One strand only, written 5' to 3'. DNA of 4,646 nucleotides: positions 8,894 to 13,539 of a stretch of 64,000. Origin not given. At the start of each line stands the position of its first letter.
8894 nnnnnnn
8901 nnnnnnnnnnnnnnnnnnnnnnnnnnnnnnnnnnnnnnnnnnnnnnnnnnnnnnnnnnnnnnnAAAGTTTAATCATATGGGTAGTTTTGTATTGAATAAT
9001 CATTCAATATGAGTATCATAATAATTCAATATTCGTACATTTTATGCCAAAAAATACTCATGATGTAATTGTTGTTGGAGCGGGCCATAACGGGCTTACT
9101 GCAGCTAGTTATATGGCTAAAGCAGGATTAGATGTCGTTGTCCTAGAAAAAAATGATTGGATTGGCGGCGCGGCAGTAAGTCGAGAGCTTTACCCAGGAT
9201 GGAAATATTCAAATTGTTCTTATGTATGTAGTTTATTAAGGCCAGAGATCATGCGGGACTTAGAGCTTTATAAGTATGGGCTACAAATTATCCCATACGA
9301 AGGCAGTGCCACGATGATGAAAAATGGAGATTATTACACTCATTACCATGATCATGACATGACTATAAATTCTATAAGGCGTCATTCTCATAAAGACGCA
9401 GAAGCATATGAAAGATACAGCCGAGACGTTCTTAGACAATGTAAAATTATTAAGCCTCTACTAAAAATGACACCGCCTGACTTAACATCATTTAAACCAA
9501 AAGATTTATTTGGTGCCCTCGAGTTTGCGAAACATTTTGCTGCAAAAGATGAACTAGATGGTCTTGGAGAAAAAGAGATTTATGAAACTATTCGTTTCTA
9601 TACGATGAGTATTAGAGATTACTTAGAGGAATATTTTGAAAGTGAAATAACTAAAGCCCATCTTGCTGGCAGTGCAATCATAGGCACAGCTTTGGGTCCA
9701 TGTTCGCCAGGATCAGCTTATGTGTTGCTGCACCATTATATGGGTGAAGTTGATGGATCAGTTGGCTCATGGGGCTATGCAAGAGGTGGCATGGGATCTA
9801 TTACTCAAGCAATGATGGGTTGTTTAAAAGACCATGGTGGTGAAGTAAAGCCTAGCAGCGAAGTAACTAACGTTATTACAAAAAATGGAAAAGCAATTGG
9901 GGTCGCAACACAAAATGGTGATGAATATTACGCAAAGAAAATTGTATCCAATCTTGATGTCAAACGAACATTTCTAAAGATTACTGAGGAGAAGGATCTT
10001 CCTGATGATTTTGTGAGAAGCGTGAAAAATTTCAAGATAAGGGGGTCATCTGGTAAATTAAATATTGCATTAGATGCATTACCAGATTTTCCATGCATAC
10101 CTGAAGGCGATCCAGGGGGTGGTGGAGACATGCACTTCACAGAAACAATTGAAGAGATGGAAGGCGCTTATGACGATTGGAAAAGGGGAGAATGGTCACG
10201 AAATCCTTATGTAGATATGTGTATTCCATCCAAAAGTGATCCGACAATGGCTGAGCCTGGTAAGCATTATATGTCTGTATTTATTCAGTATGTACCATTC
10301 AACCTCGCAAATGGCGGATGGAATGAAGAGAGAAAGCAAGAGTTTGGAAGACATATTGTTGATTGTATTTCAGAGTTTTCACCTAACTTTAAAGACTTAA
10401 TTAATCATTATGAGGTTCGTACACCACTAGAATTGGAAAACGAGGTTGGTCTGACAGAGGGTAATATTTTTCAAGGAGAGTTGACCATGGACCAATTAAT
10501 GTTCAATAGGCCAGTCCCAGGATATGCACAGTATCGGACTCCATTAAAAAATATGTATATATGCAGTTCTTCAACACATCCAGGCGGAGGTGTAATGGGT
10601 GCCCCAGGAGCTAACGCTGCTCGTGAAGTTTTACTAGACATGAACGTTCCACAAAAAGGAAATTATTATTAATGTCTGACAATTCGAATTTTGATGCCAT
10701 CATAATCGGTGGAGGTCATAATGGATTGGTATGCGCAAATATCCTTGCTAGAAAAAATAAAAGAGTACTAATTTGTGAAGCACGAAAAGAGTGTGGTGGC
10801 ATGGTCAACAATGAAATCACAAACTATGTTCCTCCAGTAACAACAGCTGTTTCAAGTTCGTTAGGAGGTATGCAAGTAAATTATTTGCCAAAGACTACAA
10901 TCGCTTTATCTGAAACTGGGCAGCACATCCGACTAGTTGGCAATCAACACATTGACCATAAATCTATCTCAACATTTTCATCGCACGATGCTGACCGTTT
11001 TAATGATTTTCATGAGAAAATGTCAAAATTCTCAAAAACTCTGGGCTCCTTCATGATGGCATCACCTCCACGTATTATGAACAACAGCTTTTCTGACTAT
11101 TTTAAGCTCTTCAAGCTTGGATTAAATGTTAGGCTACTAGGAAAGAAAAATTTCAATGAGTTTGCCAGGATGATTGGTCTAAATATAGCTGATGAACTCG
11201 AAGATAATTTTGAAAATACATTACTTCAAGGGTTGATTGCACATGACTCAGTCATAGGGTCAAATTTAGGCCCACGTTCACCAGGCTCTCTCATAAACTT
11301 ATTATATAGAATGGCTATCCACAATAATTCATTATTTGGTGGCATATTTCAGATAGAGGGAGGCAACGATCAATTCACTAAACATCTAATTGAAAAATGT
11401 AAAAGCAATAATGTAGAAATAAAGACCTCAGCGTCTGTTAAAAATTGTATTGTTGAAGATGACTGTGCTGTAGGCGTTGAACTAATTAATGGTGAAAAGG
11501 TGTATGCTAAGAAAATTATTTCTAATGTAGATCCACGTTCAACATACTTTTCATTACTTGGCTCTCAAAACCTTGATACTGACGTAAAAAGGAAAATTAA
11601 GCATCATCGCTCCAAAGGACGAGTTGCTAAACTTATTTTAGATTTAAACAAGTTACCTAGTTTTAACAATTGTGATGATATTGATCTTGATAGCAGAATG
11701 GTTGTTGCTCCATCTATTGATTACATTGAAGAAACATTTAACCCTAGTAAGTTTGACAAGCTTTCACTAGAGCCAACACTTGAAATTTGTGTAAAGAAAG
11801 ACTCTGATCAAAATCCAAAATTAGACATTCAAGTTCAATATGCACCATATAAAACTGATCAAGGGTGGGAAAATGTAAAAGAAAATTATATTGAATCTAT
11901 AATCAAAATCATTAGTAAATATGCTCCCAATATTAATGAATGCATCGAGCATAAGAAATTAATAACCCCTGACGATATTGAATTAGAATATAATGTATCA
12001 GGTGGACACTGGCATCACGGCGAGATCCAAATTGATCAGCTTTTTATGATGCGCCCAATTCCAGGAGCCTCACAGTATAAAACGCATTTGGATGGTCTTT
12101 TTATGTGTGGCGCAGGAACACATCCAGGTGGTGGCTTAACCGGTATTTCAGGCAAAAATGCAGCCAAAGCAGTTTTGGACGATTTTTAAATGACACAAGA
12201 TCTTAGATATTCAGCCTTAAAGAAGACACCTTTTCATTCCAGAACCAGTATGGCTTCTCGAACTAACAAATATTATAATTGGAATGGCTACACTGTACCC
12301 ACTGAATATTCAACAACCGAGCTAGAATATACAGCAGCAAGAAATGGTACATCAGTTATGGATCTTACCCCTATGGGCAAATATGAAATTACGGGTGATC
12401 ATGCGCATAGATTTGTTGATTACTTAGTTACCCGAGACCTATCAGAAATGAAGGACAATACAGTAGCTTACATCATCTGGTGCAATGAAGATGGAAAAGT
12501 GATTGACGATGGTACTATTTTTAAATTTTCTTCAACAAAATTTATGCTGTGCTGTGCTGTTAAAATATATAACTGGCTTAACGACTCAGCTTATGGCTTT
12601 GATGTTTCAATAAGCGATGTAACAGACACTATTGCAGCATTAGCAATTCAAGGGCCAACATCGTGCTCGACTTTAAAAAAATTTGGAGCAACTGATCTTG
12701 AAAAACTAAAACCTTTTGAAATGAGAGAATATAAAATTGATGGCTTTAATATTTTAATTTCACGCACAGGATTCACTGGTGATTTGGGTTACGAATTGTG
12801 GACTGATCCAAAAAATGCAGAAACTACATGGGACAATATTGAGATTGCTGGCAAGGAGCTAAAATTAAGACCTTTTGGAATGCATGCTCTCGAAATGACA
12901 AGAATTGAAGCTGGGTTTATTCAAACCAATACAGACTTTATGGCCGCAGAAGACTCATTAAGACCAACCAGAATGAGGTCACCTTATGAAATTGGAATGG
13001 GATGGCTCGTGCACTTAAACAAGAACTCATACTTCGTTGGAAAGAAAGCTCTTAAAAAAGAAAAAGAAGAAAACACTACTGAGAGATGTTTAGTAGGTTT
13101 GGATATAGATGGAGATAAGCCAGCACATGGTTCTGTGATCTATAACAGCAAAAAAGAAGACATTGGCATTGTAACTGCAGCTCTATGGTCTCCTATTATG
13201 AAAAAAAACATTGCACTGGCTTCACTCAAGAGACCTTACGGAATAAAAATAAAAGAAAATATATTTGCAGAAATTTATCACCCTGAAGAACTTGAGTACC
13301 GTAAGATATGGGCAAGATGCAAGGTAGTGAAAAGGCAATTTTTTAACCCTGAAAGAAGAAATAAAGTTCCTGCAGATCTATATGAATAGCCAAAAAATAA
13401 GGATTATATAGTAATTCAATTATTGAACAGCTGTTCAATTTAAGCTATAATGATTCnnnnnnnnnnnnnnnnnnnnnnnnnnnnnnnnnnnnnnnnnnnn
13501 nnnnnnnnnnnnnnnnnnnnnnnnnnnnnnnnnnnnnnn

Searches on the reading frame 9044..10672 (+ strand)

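Call 6: search_protein_families(library=pfam, proteins=[window:9044-10672:+])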
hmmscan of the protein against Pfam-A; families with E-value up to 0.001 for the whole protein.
window:9044-10672:+ (542 aa): 11 families
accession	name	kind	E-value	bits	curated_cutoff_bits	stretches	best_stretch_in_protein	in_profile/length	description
PF01593.30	Amino_oxidase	-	9.2e-15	55.3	19.8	1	17-520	3-431/443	Flavin containing amine oxidoreductase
PF01266.30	DAO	-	5.5e-12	46.3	27.9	1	7-47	1-41/353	FAD dependent oxidoreductase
PF13450.12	NAD_binding_8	-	2.9e-10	40.7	21.9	1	10-55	1-45/68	NAD(P)-binding Rossmann-like domain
PF12831.13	FAD_oxidored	-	1.7e-09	37.9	27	1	7-72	1-67/416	FAD dependent oxidoreductase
PF01946.23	Thi4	-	1.5e-07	31.3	26.2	1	6-44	18-57/235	Thi4 family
PF00890.30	FAD_binding_2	-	1.9e-07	31.1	20.4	1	7-45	1-39/414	FAD binding domain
PF03486.20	HI0933_like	-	4.1e-07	30.1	50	1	6-41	1-36/244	HI0933-like protein Rossmann domain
PF07992.20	Pyr_redox_2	-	8.2e-07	29.2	26.1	1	7-41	2-37/291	Pyridine nucleotide-disulphide oxidoreductase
PF01134.28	GIDA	-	1.1e-05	25.1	22.1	1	7-37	1-32/391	Glucose inhibited division protein A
PF01494.25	FAD_binding_3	-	7.6e-05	22.5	22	1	7-39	3-35/349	FAD binding domain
PF00070.33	Pyr_redox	-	0.00075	20.4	22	0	8-41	2-35/82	Pyridine nucleotide-disulphide oxidoreductase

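Call 12: search_protein_families(library=ncbifam, proteins=[window:9044-10672:+])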
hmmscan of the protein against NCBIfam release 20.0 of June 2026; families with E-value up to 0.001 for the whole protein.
window:9044-10672:+ (542 aa): 72 families (the best 25 are shown)
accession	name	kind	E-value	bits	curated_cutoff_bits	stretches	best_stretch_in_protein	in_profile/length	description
NF045689.1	BCarotKetCrtO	equivalog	6.9e-85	285.7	1000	1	5-531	3-537/563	beta-carotene ketolase CrtO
TIGR02730.1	carot_isom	equivalog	1e-27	97.2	586.9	1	236-519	214-476/493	carotenoid isomerase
TIGR02734.1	crtI_fam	subfamily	9.2e-27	93.9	238.1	2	8-317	1-284/504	phytoene desaturase family protein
NF058655.1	CrtID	equivalog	6.6e-25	87.9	640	3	8-46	1-39/478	bifunctional phytoene desaturase/3,4-desaturase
NF045637.1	carotdesatCrtDProt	equivalog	4.3e-22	78.3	580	2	241-530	213-483/485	1-hydroxycarotenoid 3,4-desaturase CrtD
TIGR02733.1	desat_CrtD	equivalog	2.9e-17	62.5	549.7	2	6-45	2-41/492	C-3',4' desaturase CrtD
NF042421.1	hydcarot_desat_CrtD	equivalog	4.7e-16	58.3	500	2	245-517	218-469/487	1-hydroxycarotenoid 3,4-desaturase CrtD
NF005560.0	PRK07233.1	equivalog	4.9e-14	52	252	2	8-46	3-41/435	hypothetical protein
NF005548.0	PRK07208.1-4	equivalog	1.3e-09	37.3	389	1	5-55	3-52/488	hypothetical protein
NF005547.0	PRK07208.1-3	equivalog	2e-09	36.7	380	1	4-46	3-45/465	hypothetical protein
TIGR00292.1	TIGR00292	equivalog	6.3e-09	35.4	148.3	1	6-43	22-59/254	sulfide-dependent adenosine diphosphate thiazole synthase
NF004789.0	PRK06134.1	subfamily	2e-08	33.3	747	1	3-45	10-52/581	FAD-dependent oxidoreductase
TIGR01373.1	soxB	subfamily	2.5e-08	33.2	529.45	1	2-48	27-74/407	sarcosine oxidase subunit beta family protein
NF009477.0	PRK12843.1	equivalog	4.7e-08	31.9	758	1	4-44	15-55/578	FAD-dependent oxidoreductase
TIGR01292.1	TRX_reduct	equivalog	1.1e-07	31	343.45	1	6-54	1-51/300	thioredoxin-disulfide reductase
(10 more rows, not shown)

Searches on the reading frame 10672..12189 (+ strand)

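Call 6: search_protein_families(library=pfam, proteins=[window:10672-12189:+])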
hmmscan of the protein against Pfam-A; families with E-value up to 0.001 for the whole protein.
window:10672-12189:+ (505 aa): 10 families
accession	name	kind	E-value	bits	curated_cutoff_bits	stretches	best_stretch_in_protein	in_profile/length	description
PF03486.20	HI0933_like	-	2.6e-09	37.3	50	1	8-42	2-36/244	HI0933-like protein Rossmann domain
PF01593.30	Amino_oxidase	-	9e-09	35.6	19.8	1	18-326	3-292/443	Flavin containing amine oxidoreductase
PF13450.12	NAD_binding_8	-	2.4e-08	34.6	21.9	1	11-48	1-38/68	NAD(P)-binding Rossmann-like domain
PF01266.30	DAO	-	1.9e-07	31.4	27.9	1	8-43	1-37/353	FAD dependent oxidoreductase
PF07992.20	Pyr_redox_2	-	3.2e-07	30.5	26.1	1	8-49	2-46/291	Pyridine nucleotide-disulphide oxidoreductase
PF00070.33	Pyr_redox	-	6.2e-06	27.1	22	0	9-53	2-46/82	Pyridine nucleotide-disulphide oxidoreductase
PF00890.30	FAD_binding_2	-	3.1e-05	23.8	20.4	0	8-43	1-36/414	FAD binding domain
PF12831.13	FAD_oxidored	-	3.5e-05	23.7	27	1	8-53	1-46/416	FAD dependent oxidoreductase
PF01946.23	Thi4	-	9.8e-05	22.1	26.2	0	5-43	16-55/235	Thi4 family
PF01134.28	GIDA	-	0.00066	19.3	22.1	0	8-47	1-41/391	Glucose inhibited division protein A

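Call 12: search_protein_families(library=ncbifam, proteins=[window:10672-12189:+])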
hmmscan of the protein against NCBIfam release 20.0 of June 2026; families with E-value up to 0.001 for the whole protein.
window:10672-12189:+ (505 aa): 29 families (the best 25 are shown)
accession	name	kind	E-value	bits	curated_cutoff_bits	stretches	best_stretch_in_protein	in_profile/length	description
NF045689.1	BCarotKetCrtO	equivalog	1e-49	169.6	1000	2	96-503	112-537/563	beta-carotene ketolase CrtO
NF045637.1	carotdesatCrtDProt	equivalog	6.2e-26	91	580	1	83-504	91-485/485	1-hydroxycarotenoid 3,4-desaturase CrtD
TIGR02734.1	crtI_fam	subfamily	6e-24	84.6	238.1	2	394-504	382-491/504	phytoene desaturase family protein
TIGR02730.1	carot_isom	equivalog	9.9e-22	77.4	586.9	1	218-315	214-311/493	carotenoid isomerase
NF058655.1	CrtID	equivalog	1.4e-12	47.3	640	0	171-300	164-286/478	bifunctional phytoene desaturase/3,4-desaturase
NF005560.0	PRK07233.1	equivalog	2.4e-11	43.1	252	1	10-46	4-40/435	hypothetical protein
TIGR02733.1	desat_CrtD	equivalog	1.8e-09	36.8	549.7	0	396-494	386-479/492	C-3',4' desaturase CrtD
NF042421.1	hydcarot_desat_CrtD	equivalog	2.8e-09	36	500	1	220-489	211-469/487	1-hydroxycarotenoid 3,4-desaturase CrtD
TIGR00275.1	TIGR00275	subfamily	7.3e-09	34.9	183.8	1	10-42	2-34/401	aminoacetone oxidase family FAD-binding enzyme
TIGR00031.1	UDP-GALP_mutase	equivalog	3.5e-08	32.8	303.75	1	7-49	2-44/378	UDP-galactopyranose mutase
NF041385.1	Dggglyphlred_Halo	equivalog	2.3e-07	29.7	700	1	234-303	96-165/405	digeranylgeranylglycerophospholipid reductase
NF009410.0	PRK12771.1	subfamily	2.3e-06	26.5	516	1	10-52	142-184/566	NAD(P)-binding protein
TIGR02032.1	GG-red-SF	subfamily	4.1e-06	26.7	158.8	1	7-60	1-59/297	geranylgeranyl reductase family protein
NF041080.1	DGGGPL_reductase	equivalog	1.1e-05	24.6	580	0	6-39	1-34/447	digeranylgeranylglycerophospholipid reductase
NF004789.0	PRK06134.1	subfamily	2.1e-05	23.3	747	0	4-44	10-50/581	FAD-dependent oxidoreductase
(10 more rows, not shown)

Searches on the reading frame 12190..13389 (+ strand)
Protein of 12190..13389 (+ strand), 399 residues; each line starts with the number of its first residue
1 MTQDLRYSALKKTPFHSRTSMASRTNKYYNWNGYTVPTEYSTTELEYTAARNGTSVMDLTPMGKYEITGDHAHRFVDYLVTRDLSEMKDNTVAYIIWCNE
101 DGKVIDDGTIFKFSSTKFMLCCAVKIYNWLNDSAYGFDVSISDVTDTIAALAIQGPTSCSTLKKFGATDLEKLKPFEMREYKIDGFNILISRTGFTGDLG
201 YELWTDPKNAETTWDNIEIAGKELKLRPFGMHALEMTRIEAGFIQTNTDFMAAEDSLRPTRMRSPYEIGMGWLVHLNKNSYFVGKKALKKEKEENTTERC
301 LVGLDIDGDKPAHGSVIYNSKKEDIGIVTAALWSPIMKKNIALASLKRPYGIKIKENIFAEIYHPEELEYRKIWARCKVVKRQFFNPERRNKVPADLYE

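Call 6: search_protein_families(library=pfam, proteins=[window:12190-13389:+])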
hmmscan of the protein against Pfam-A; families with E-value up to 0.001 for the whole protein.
window:12190-13389:+ (399 aa): 2 families
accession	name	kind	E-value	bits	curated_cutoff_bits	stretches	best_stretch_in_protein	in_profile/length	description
PF01571.26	GCV_T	-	2.9e-59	200.9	25.6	1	23-272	7-254/255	Aminomethyltransferase folate-binding domain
PF08669.17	GCV_T_C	-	1.6e-09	38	25.9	1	299-385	1-79/80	Glycine cleavage T-protein C-terminal barrel domain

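Call 12: search_protein_families(library=ncbifam, proteins=[window:12190-13389:+])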
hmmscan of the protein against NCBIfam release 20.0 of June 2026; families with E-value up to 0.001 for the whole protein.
window:12190-13389:+ (399 aa): 8 families
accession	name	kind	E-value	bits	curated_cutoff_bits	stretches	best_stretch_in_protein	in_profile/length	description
NF053776.1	TmaoDeMthMsil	equivalog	2.8e-81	274.1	1100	1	1-347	376-722/763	trimethylamine N-oxide demethylase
NF001567.0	PRK00389.1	subfamily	8e-70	235.6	300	1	10-388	3-356/359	glycine cleavage system aminomethyltransferase GcvT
TIGR00528.1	gcvT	equivalog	1.2e-49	169.2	235.85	1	10-350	1-334/362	glycine cleavage system aminomethyltransferase GcvT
TIGR01372.1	soxA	subfamily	1.5e-44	152.1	1164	1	42-348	645-959/996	sarcosine oxidase subunit alpha family protein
NF009133.0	PRK12486.1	equivalog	9.7e-40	136.6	410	1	10-348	12-341/369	dimethylsulfoniopropionate demethylase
NF010093.0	PRK13579.1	equivalog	3.5e-34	118.2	459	1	8-351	7-339/371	glycine cleavage system aminomethyltransferase GcvT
NF047885.1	VanMgalDeMLigM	equivalog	1.1e-20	74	580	1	35-260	27-267/461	vanillate/3-O-methylgallate O-demethylase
NF047633.1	SyrngDmethDesA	equivalog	4.1e-18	65.1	800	1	32-261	24-267/453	syringate O-demethylase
